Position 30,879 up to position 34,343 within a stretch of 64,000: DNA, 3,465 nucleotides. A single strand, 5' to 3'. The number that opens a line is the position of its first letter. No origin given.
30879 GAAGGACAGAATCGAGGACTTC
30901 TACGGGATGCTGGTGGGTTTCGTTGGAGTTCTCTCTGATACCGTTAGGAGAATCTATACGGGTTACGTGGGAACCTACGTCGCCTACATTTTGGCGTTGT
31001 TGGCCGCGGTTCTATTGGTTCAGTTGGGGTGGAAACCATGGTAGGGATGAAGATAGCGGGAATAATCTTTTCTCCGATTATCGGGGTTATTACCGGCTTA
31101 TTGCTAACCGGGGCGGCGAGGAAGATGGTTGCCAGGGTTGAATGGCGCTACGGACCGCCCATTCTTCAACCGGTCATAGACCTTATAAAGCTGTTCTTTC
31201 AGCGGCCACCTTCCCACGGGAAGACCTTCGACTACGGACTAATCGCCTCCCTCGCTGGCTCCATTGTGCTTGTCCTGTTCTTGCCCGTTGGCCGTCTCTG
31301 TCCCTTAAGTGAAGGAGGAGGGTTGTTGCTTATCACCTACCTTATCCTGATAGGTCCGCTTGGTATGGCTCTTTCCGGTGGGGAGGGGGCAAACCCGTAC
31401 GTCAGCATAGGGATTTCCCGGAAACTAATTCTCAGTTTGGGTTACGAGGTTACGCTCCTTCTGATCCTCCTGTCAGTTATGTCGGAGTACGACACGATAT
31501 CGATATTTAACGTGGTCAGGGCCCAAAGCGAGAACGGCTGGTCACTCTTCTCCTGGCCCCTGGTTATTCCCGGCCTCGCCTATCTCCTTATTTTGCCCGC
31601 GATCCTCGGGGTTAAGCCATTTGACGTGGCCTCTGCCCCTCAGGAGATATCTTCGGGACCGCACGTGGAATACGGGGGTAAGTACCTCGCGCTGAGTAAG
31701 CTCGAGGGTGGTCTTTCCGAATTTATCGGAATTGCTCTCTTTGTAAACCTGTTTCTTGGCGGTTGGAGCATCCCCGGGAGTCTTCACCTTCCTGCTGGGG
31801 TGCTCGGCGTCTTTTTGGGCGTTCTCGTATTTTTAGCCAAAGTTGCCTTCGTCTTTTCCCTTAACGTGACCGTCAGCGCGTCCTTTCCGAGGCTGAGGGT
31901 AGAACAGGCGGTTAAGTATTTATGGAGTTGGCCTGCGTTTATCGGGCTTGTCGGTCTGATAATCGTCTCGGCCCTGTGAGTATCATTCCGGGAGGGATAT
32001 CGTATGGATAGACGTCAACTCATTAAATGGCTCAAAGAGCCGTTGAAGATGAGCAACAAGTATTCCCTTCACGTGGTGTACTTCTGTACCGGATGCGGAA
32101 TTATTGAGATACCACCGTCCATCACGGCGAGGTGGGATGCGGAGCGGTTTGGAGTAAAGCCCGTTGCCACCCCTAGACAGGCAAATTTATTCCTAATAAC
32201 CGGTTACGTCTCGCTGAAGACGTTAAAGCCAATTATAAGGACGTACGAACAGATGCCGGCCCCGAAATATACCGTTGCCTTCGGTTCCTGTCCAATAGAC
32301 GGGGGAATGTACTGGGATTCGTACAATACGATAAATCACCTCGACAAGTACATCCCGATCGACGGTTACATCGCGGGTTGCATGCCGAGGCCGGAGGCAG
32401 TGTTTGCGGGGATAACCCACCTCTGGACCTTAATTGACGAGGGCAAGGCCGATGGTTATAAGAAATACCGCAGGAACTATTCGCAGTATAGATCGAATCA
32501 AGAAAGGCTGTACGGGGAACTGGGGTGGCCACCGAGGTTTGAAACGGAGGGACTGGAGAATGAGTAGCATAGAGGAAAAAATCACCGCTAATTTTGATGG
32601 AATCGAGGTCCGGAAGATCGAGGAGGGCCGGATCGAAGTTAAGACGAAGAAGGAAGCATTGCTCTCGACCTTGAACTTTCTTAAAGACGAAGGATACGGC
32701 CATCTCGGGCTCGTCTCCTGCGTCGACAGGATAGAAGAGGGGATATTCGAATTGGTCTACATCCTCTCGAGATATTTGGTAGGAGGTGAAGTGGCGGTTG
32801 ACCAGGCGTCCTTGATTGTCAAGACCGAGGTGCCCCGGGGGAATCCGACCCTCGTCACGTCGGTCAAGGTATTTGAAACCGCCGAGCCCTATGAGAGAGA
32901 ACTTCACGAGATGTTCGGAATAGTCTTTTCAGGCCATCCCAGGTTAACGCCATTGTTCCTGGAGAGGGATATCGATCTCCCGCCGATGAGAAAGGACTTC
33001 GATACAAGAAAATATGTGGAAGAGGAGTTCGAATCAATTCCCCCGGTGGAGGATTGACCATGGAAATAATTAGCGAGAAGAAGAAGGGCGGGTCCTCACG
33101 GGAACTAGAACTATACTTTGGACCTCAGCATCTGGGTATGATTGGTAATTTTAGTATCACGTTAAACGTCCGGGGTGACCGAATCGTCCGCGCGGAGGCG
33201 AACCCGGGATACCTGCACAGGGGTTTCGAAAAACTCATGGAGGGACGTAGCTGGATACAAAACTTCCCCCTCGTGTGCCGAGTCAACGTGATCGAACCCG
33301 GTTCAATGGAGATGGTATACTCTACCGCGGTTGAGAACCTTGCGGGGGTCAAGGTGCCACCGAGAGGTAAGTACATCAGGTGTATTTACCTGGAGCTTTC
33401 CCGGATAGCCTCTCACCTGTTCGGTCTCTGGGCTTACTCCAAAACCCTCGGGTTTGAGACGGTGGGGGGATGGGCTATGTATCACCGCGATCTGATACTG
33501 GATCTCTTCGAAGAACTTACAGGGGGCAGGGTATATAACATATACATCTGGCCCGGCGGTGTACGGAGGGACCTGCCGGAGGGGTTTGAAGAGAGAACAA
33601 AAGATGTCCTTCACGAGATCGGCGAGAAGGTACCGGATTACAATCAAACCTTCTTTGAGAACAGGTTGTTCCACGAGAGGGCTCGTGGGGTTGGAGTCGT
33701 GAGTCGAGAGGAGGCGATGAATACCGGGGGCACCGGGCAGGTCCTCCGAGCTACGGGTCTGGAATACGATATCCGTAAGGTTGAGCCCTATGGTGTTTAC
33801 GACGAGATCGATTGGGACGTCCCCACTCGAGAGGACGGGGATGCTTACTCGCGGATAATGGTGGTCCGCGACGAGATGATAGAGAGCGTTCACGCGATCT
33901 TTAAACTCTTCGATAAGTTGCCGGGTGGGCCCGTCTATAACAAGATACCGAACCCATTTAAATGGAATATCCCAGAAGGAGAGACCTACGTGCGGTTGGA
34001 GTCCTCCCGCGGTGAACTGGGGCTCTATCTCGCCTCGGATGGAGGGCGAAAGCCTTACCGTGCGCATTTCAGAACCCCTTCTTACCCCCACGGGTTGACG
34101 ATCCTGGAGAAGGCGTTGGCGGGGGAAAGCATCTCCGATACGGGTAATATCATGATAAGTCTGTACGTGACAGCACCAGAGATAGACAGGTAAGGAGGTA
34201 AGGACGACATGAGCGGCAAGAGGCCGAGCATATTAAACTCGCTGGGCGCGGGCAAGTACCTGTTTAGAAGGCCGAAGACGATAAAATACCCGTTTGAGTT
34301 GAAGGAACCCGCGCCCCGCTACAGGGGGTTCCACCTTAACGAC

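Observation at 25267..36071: Mbx-type 13-gene membrane complex apparently rewired: no NiFe site, no MBS catalytic cysteines, fused NAD(P)H module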

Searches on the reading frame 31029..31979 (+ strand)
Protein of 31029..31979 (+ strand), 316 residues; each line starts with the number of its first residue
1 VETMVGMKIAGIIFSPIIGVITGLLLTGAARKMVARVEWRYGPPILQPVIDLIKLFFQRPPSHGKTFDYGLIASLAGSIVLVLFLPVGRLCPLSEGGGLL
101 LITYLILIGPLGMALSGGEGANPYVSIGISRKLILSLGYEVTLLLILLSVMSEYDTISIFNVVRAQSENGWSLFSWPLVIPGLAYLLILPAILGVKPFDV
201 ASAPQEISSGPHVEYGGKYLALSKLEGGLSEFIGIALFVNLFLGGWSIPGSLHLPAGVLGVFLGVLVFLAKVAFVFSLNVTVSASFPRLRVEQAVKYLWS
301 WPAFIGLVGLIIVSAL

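Call 3: search_protein_families(library=pfam, proteins=[window:31029-31979:+])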
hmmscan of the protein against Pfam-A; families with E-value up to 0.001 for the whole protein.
window:31029-31979:+ (316 aa): 1 family
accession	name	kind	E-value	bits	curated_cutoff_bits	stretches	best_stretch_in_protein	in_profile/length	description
PF00146.26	NADHdh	-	8.3e-58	196.5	27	1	19-313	10-297/298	NADH dehydrogenase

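Call 7: search_protein_families(library=ncbifam, proteins=[window:31029-31979:+])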
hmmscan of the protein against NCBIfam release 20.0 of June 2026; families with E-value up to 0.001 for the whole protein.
window:31029-31979:+ (316 aa): 7 families
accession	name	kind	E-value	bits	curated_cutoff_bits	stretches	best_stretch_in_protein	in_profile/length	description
NF004741.0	PRK06076.1-2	equivalog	9.7e-36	123.6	305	1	9-313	21-329/337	NADH-quinone oxidoreductase subunit NuoH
NF040610.1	F420_dehyd_FpoH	exception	8.8e-24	84.5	475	1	9-312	11-331/339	F420H2 dehydrogenase subunit FpoH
NF004740.0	PRK06076.1-1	equivalog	4e-20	72.6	399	1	14-315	20-318/325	NADH-quinone oxidoreductase subunit NuoH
NF004744.0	PRK06076.1-5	equivalog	8.6e-18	64.6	542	1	17-316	38-362/372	NADH-quinone oxidoreductase subunit NuoH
NF004743.0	PRK06076.1-4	equivalog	1.7e-17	63.5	494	1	99-314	127-339/433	NADH-quinone oxidoreductase subunit NuoH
NF004745.0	PRK06076.1-6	equivalog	2.1e-17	63.4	450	1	20-315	27-331/341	NADH-quinone oxidoreductase subunit NuoH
NF004742.0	PRK06076.1-3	equivalog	4.7e-17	62.2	531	1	28-312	44-341/356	NADH-quinone oxidoreductase subunit NuoH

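Call 77: search_solved_structures(query=window:31029-31979:+, show_alignments=1, max_evalue=1e-20)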
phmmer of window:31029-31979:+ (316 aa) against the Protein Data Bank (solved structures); distinct sequences matched with E-value up to 1e-20: 3.
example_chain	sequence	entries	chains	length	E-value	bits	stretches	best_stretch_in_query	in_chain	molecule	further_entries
6u8y_M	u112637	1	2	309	5e-58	199.9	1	16-314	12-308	NADH dehydrogenase subunit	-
6cfw_M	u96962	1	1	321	2.7e-23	85.8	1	9-313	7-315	Mbh13 NADH dehydrogenase subunit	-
7wff_A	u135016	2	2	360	1.9e-21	79.8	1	12-313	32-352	NAD(P)H-quinone oxidoreductase subunit 1, chloroplastic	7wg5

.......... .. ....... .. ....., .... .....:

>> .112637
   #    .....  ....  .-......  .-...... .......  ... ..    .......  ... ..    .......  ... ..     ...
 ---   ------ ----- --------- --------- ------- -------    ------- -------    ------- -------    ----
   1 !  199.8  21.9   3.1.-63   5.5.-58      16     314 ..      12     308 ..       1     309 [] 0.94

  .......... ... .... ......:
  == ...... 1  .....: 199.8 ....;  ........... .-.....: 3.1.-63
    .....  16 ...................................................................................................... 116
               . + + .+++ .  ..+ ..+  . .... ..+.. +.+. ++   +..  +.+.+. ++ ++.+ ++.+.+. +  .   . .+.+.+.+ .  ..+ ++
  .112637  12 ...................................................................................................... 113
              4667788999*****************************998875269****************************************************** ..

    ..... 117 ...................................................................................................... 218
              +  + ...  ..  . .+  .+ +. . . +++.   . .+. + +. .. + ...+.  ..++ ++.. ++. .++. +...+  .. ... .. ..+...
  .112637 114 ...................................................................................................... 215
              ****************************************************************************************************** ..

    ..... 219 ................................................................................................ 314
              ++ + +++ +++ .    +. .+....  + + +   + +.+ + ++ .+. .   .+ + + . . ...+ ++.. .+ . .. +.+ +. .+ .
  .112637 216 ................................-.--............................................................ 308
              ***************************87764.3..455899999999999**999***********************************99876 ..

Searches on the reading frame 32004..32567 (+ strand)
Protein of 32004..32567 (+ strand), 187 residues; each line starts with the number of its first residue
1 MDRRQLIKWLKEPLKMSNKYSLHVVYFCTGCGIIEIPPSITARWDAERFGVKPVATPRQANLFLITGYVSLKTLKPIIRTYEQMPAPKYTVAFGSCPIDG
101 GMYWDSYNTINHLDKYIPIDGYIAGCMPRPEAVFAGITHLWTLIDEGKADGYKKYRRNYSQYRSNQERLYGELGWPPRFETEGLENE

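Call 3: search_protein_families(library=pfam, proteins=[window:32004-32567:+])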
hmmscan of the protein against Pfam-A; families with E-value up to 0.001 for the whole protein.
window:32004-32567:+ (187 aa): 1 family
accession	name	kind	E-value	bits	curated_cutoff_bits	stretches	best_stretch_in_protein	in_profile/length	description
PF01058.29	Oxidored_q6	-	4e-22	78.8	27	1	28-140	1-128/128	NADH ubiquinone oxidoreductase, 20 Kd subunit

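Call 7: search_protein_families(library=ncbifam, proteins=[window:32004-32567:+])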
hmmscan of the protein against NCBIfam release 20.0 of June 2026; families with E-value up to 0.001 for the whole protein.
window:32004-32567:+ (187 aa): 11 families
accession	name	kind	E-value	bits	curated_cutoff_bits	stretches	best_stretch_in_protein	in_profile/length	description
NF005012.1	PRK06411.1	subfamily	2.9e-50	170.1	116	1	6-149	20-163/166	NADH-quinone oxidoreductase subunit NuoB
TIGR01957.1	nuoB_fam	subfamily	1.2e-36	125.8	142.7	1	13-145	10-143/145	NADH-quinone oxidoreductase subunit B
NF011394.0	PRK14819.1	equivalog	4.5e-32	111.6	312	1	19-161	30-173/264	NADH-quinone oxidoreductase subunit B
NF011388.0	PRK14813.1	equivalog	1.4e-31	109.8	294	1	14-147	22-156/189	NADH dehydrogenase subunit B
NF011392.0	PRK14817.1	equivalog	3.4e-31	108.3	271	1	14-145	30-161/182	NADH-quinone oxidoreductase subunit B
NF009808.0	PRK13292.1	equivalog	1.1e-30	106.2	1156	1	5-145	10-150/791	NADH-quinone oxidoreductase subunit B/C/D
NF011391.0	PRK14816.1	equivalog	5.4e-30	104.4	283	1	10-142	42-175/196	NADH-quinone oxidoreductase subunit B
NF011395.0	PRK14820.1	equivalog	2.5e-29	102.3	263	1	12-162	25-170/180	NADH-quinone oxidoreductase subunit B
NF011393.0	PRK14818.1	equivalog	6.4e-29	100.7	255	1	12-150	23-161/173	NADH dehydrogenase subunit B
NF011390.0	PRK14815.1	equivalog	7.9e-29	100.2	281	1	19-149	32-162/183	NADH dehydrogenase subunit B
NF011389.0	PRK14814.1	equivalog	2.7e-23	82.7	285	1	14-144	27-157/186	NADH dehydrogenase subunit B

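Call 54: search_solved_structures(query=window:32004-32567:+, show_alignments=3, max_evalue=1e-15)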
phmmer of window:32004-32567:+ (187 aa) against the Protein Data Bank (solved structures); distinct sequences matched with E-value up to 1e-15: 43.
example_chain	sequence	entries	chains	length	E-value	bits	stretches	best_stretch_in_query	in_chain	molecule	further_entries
6u8y_J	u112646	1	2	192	7e-68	231.5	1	10-177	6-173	NADH dehydrogenase subunit B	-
9grx_K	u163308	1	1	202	3e-33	118.4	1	19-145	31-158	NAD(P)H-quinone oxidoreductase subunit K, chloroplastic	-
7wfg_K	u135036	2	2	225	8.6e-33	116.9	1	17-142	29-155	NAD(P)H-quinone oxidoreductase subunit K, chloroplastic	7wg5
7eu3_K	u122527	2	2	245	1.8e-32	115.9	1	17-144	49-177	NAD(P)H-quinone oxidoreductase subunit K, chloroplastic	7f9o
6hum_K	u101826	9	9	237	1.5e-31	112.9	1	20-141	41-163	NAD(P)H-quinone oxidoreductase subunit K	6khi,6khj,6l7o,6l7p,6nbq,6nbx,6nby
6cfw_J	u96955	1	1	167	1.5e-29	106.3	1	21-138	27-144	Probable membrane-bound hydrogenase subunit mbhJ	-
8qby_B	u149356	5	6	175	4.7e-27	98.2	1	9-141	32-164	NADH-quinone oxidoreductase subunit B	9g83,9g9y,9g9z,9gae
7zd6_6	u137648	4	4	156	1.5e-24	90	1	11-144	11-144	NADH dehydrogenase [ubiquinone] iron-sulfur protein 7, mitochondrial | Complex I-20kD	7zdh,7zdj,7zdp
9w2u_B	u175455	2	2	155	1.5e-24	90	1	12-144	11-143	NADH dehydrogenase [ubiquinone] iron-sulfur protein 7, mitochondrial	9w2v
6g2j_B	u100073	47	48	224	1.6e-24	89.9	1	10-144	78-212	NADH dehydrogenase [ubiquinone] iron-sulfur protein 7, mitochondrial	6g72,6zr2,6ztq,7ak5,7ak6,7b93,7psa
5lc5_B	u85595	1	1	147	1.7e-24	89.9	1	12-144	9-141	NADH dehydrogenase [ubiquinone] iron-sulfur protein 7, mitochondrial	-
5xtb_C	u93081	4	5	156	1.7e-24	89.8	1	13-143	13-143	NADH dehydrogenase [ubiquinone] iron-sulfur protein 7, mitochondrial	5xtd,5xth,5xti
9ti4_E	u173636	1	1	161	1.8e-24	89.7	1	13-143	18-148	NADH dehydrogenase [ubiquinone] iron-sulfur protein 7, mitochondrial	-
7v2c_C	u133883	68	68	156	1.8e-24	89.7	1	13-144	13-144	NADH dehydrogenase [ubiquinone] iron-sulfur protein 7,mitochondrial | NADH dehydrogenase [ubiquinone] iron-sulfur protein 7, mitochondrial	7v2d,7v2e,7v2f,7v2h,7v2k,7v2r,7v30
7zeb_6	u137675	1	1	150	2e-24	89.6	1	15-144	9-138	NADH dehydrogenase [ubiquinone] iron-sulfur protein 7, mitochondrial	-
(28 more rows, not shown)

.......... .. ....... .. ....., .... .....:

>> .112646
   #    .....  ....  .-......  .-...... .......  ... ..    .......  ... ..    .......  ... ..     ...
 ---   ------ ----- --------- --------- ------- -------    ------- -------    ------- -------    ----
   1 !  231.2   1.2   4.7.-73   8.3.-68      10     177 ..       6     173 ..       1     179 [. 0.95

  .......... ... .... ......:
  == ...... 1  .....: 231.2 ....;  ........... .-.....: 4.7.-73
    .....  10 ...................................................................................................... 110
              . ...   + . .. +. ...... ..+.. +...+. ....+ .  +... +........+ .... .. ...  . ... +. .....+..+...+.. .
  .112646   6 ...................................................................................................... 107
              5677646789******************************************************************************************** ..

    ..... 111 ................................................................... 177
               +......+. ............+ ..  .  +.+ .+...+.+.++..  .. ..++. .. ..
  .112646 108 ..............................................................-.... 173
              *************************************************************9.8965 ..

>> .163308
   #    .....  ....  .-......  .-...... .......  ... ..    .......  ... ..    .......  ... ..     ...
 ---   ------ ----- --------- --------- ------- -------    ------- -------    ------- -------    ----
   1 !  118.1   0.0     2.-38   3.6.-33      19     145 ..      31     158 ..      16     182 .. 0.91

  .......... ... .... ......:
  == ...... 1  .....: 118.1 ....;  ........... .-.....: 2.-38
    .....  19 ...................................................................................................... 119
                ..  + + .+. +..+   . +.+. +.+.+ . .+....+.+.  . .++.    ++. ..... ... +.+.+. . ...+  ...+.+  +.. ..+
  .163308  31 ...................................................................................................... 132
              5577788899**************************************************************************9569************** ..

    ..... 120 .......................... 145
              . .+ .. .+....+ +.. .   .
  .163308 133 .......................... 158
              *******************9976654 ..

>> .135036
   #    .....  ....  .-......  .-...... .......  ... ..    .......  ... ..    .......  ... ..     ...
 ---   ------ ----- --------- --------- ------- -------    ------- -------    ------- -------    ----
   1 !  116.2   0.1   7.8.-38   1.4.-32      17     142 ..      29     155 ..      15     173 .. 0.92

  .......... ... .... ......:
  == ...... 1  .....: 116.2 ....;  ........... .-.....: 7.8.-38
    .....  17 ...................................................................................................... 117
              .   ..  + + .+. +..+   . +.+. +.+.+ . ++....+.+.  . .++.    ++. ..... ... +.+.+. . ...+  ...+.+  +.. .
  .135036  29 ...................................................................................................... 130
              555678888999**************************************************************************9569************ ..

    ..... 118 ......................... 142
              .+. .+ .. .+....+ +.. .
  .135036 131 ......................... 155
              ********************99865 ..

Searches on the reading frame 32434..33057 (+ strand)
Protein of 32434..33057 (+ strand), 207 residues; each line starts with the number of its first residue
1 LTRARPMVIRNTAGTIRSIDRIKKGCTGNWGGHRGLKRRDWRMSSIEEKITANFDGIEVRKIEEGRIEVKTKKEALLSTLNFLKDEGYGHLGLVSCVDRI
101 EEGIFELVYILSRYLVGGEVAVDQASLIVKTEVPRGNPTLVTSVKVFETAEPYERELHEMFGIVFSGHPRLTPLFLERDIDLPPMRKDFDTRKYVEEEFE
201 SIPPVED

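Call 4: search_protein_families(library=pfam, proteins=[window:32434-33057:+])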
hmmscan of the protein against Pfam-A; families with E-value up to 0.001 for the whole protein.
window:32434-33057:+ (207 aa): 1 family
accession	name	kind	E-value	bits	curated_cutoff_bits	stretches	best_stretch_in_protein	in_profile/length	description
PF00329.25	Complex1_30kDa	-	6.7e-28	98.2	22.5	1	69-194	1-123/124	Respiratory-chain NADH dehydrogenase, 30 Kd subunit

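Call 7: search_protein_families(library=ncbifam, proteins=[window:32434-33057:+])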
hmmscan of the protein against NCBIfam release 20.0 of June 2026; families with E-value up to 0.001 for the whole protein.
window:32434-33057:+ (207 aa): 17 families
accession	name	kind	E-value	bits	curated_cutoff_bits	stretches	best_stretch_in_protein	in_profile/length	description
NF004736.0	PRK06074.2-3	equivalog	2.4e-22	79.5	239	1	58-197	33-165/183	NADH-quinone oxidoreductase subunit C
TIGR01961.1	NuoC_fam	subfamily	3.7e-22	79.1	122.45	1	68-192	2-121/122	NADH (or F420H2) dehydrogenase, subunit C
NF004734.0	PRK06074.2-1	equivalog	4.1e-19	69.2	169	1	61-192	21-152/164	NADH-quinone oxidoreductase subunit C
NF040611.1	F420_dehyd_FpoC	exception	7.4e-18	65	220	1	48-190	8-147/158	F420H2 dehydrogenase subunit FpoC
NF004737.0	PRK06074.2-4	equivalog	1.8e-17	63.7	144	1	57-194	4-131/150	NADH-quinone oxidoreductase subunit C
NF004735.0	PRK06074.2-2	equivalog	4.1e-16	59.3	176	1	63-190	25-147/158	NADH-quinone oxidoreductase subunit C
NF004738.0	PRK06074.2-5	equivalog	6.2e-16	58.6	198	1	57-199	20-159/174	NADH-quinone oxidoreductase subunit C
NF004733.0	PRK06074.1-5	equivalog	1.9e-14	53.8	225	1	54-200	18-160/203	NADH-quinone oxidoreductase subunit C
NF009141.0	PRK12494.1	equivalog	1.1e-13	51.5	175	1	64-194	41-168/175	NAD(P)H-quinone oxidoreductase subunit J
NF009808.0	PRK13292.1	equivalog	4.7e-12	44.6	1156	1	121-193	304-377/791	NADH-quinone oxidoreductase subunit B/C/D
NF006304.0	PRK08491.1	equivalog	8.3e-12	45.2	228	1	57-189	49-174/263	NADH-quinone oxidoreductase subunit C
NF005856.0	PRK07785.1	equivalog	1.4e-11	44.8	224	1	46-189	81-222/246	NADH-quinone oxidoreductase subunit C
NF008728.0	PRK11742.1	equivalog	6.1e-11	41.4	840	1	124-199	107-182/598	NADH-quinone oxidoreductase subunit C/D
NF004730.0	PRK06074.1-1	equivalog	1.2e-08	35.1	193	1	138-199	105-166/200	NADH-quinone oxidoreductase subunit C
NF005832.0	PRK07735.1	equivalog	6.9e-08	32.1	431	1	124-190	358-424/430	NADH-quinone oxidoreductase subunit C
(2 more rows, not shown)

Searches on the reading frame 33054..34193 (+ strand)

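Call 4: search_protein_families(library=pfam, proteins=[window:33054-34193:+])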
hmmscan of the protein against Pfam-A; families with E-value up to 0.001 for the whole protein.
window:33054-34193:+ (379 aa): 1 family
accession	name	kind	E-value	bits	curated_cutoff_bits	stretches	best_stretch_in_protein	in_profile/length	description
PF00346.24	Complex1_49kDa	-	8.1e-73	245.3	24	2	132-297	2-167/271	Respiratory-chain NADH dehydrogenase, 49 Kd subunit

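Call 7: search_protein_families(library=ncbifam, proteins=[window:33054-34193:+])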
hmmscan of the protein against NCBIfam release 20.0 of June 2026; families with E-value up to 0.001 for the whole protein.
window:33054-34193:+ (379 aa): 9 families
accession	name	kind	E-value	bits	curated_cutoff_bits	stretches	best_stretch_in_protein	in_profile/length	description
NF004739.1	PRK06075.1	equivalog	2.8e-121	404.9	360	1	19-379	2-384/384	NADH-quinone oxidoreductase subunit D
TIGR01962.1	NuoD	equivalog_domain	1e-98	330.7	459.35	2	18-298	3-283/386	NADH dehydrogenase (quinone) subunit D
NF040602.1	F420_dehyd_FpoD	exception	2.9e-97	326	600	1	15-379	5-372/372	F420H2 dehydrogenase subunit FpoD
NF008974.0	PRK12322.1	equivalog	4.6e-92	308.8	522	1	16-378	5-365/366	NADH-quinone oxidoreductase subunit D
NF009808.0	PRK13292.1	equivalog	3.2e-79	266.7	1156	2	17-292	407-682/791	NADH-quinone oxidoreductase subunit B/C/D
NF005649.0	PRK07415.1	equivalog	1.2e-76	258.3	583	2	18-296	11-290/394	NAD(P)H-quinone oxidoreductase subunit H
NF008728.0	PRK11742.1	equivalog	1.3e-73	248.3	840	2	18-296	215-493/598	NADH-quinone oxidoreductase subunit C/D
NF045518.1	H2_NiFeSe_large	exception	1.8e-05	23.7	780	1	31-125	14-107/485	NiFeSe hydrogenase large subunit HysA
NF033181.1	NiFeSe_hydrog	equivalog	2.2e-05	23.6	600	1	31-125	14-107/507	nickel-dependent hydrogenase large subunit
